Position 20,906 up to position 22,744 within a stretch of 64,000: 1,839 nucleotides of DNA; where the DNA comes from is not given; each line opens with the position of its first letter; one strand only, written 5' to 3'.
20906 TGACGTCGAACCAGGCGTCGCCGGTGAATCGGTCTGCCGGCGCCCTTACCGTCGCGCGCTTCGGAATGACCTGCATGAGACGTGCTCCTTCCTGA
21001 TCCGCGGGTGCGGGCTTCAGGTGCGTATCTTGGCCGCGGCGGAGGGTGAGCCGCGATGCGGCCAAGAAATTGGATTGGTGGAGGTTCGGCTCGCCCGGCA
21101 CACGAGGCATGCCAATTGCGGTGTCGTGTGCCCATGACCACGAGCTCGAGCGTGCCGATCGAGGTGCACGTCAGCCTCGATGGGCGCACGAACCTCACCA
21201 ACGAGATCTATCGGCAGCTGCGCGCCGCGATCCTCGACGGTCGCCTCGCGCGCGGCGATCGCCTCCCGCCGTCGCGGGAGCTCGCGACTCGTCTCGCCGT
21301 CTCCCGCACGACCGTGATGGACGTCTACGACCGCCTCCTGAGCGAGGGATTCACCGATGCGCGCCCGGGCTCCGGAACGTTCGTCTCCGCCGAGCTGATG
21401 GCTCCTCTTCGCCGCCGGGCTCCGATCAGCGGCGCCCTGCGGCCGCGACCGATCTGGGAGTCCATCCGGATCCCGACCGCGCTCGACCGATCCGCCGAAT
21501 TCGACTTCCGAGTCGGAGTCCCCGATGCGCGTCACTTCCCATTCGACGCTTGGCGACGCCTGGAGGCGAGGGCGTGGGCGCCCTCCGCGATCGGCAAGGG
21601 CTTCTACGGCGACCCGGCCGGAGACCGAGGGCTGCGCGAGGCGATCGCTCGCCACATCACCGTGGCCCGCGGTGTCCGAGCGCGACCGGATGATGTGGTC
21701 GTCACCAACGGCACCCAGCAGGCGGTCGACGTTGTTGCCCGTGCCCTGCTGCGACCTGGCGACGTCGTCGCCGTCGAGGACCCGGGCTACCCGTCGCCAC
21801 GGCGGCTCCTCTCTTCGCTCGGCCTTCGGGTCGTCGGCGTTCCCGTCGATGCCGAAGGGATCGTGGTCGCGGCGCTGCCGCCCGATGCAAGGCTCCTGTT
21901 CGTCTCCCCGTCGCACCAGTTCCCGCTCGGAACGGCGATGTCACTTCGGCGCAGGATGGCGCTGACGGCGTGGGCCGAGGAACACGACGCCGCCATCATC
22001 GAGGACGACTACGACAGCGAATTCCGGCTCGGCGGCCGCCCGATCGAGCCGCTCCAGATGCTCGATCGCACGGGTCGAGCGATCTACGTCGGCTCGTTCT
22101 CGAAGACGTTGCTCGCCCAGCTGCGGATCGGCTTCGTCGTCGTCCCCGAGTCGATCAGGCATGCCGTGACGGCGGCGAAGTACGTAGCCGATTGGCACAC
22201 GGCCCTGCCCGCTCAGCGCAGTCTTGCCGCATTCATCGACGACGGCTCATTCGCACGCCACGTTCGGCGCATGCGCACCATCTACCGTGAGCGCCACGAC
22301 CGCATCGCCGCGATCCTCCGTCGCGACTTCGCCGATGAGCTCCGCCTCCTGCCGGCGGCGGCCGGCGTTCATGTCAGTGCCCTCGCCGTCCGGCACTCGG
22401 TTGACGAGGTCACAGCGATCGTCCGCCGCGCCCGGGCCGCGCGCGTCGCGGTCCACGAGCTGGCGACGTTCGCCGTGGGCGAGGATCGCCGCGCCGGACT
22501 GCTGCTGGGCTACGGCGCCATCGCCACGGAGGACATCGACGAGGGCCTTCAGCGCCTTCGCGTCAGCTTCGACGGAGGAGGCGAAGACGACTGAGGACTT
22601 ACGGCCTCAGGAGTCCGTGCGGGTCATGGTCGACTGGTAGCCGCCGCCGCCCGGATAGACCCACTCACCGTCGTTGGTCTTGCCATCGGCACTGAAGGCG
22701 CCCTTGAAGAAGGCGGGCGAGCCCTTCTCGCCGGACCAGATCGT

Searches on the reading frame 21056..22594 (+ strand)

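Call 58: search_protein_families(library=pfam, proteins=[window:21056-22594:+], max_evalue=0.00001)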
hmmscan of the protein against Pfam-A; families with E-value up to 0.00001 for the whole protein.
window:21056-22594:+ (512 aa): 2 families
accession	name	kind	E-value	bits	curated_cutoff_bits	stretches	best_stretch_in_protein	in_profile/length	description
PF00155.27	Aminotran_1_2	-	3.1e-22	79.7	19.7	1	157-437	14-303/361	Aminotransferase class I and II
PF00392.27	GntR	-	2.3e-19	69.2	27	1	48-110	2-64/64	Bacterial regulatory proteins, gntR family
